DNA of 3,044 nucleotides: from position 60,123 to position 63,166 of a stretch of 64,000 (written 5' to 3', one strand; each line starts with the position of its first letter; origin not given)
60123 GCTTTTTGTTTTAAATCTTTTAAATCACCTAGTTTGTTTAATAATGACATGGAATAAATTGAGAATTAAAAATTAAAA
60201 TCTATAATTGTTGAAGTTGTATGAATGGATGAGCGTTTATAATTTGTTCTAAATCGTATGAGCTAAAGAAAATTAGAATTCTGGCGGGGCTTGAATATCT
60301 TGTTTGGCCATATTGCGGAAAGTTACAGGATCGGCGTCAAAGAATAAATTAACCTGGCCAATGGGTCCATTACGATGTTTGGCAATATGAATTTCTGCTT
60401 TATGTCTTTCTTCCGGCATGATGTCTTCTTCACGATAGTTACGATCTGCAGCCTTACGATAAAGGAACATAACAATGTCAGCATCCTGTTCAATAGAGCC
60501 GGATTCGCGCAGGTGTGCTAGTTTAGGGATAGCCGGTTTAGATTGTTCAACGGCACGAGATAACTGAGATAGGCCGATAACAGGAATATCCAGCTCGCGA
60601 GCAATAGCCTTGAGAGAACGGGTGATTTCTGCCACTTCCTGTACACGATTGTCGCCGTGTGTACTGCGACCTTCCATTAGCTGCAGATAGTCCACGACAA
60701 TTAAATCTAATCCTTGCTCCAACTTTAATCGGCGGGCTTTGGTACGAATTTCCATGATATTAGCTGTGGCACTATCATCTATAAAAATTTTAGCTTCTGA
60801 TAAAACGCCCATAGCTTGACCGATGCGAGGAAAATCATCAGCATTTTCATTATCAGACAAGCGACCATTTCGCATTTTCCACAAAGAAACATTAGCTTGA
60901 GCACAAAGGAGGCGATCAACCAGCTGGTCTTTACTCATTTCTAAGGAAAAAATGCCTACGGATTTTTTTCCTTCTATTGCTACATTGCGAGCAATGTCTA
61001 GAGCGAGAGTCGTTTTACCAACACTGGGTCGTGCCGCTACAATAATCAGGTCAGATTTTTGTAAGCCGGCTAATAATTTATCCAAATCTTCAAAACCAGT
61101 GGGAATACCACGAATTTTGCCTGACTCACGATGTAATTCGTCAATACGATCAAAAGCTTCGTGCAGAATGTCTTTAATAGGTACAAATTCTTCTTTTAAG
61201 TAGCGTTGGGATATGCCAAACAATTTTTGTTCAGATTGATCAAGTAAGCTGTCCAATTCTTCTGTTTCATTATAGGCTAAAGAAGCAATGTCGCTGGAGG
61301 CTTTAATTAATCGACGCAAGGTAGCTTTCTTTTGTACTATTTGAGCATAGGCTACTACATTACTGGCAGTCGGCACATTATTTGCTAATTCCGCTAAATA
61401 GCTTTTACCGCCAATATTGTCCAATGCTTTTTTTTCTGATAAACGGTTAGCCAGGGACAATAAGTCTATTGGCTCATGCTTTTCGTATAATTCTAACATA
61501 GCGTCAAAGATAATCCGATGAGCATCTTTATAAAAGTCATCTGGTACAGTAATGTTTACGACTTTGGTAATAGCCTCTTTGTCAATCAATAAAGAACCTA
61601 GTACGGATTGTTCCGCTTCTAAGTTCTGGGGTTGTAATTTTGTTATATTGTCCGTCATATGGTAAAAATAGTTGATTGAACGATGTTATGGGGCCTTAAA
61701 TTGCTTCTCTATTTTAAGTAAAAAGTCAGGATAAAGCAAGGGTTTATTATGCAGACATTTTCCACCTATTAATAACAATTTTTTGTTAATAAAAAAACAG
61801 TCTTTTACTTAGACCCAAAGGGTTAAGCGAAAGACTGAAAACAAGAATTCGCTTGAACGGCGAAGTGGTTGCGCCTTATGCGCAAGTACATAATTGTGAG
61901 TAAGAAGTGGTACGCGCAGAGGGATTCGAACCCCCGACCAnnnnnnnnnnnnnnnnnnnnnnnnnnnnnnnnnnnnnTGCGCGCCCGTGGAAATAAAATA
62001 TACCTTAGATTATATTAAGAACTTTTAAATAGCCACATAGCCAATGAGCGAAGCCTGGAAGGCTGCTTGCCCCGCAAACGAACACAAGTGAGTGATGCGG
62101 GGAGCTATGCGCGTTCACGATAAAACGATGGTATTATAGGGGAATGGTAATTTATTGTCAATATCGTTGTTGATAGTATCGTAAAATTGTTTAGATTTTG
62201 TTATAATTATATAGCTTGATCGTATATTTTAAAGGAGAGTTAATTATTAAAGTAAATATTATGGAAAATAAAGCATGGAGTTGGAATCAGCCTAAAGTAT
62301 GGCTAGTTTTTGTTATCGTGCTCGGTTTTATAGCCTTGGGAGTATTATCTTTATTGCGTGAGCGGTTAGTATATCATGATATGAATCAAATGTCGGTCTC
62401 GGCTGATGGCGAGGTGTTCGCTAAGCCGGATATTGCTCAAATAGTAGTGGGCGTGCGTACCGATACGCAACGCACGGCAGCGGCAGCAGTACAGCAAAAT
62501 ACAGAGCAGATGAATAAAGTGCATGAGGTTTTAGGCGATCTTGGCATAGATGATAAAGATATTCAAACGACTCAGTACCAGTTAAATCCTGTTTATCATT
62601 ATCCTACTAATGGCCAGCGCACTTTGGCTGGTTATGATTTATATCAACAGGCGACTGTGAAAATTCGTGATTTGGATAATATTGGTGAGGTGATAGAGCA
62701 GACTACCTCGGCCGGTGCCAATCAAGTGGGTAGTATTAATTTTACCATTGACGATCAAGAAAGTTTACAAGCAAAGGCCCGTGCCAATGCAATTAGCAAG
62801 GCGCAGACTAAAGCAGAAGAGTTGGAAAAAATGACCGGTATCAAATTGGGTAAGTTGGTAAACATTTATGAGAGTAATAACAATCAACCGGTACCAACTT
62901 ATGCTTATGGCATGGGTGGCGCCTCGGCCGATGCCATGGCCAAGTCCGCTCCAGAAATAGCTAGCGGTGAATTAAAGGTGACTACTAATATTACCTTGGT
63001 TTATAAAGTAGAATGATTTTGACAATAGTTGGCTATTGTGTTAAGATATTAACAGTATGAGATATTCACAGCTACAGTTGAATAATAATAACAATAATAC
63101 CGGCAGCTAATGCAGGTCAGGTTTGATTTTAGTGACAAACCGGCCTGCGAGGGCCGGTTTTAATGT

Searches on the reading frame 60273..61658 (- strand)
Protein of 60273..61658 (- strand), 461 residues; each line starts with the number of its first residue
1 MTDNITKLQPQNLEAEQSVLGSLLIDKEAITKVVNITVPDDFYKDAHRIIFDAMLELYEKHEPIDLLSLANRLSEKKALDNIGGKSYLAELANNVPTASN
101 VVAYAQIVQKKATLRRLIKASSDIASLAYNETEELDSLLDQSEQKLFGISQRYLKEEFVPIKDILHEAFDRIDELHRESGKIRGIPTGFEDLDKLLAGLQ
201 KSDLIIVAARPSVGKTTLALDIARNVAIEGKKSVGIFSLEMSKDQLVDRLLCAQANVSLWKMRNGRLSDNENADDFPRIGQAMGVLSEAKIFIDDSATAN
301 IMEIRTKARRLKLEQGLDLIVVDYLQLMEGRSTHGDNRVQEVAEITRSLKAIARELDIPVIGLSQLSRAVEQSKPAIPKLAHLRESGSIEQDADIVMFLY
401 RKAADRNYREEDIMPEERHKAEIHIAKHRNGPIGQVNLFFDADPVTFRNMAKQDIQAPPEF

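Call 73: search_protein_families(library=pfam, proteins=[window:60273-61658:-], max_evalue=0.00001)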
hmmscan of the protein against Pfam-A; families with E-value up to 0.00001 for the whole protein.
window:60273-61658:- (461 aa): 3 families
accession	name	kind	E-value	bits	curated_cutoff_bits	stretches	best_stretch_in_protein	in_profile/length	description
PF03796.21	DnaB_C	-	3.5e-100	335.1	27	1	184-449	1-255/255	DnaB-like helicase C terminal domain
PF00772.26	DnaB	-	1.8e-37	127.9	23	1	9-109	2-102/103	DnaB-like helicase N terminal domain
PF13481.12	AAA_25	-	6.1e-16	59.1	27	1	176-365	6-189/195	AAA domain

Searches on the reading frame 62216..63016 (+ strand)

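Call 73: search_protein_families(library=pfam, proteins=[window:62216-63016:+], max_evalue=0.00001)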
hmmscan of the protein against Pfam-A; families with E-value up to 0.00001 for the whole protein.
window:62216-63016:+ (266 aa): 1 family
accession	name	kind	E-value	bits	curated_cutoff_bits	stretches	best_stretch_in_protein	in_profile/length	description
PF04402.19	SIMPL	-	1.1e-49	170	25.2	1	60-263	2-205/205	Protein of unknown function (DUF541)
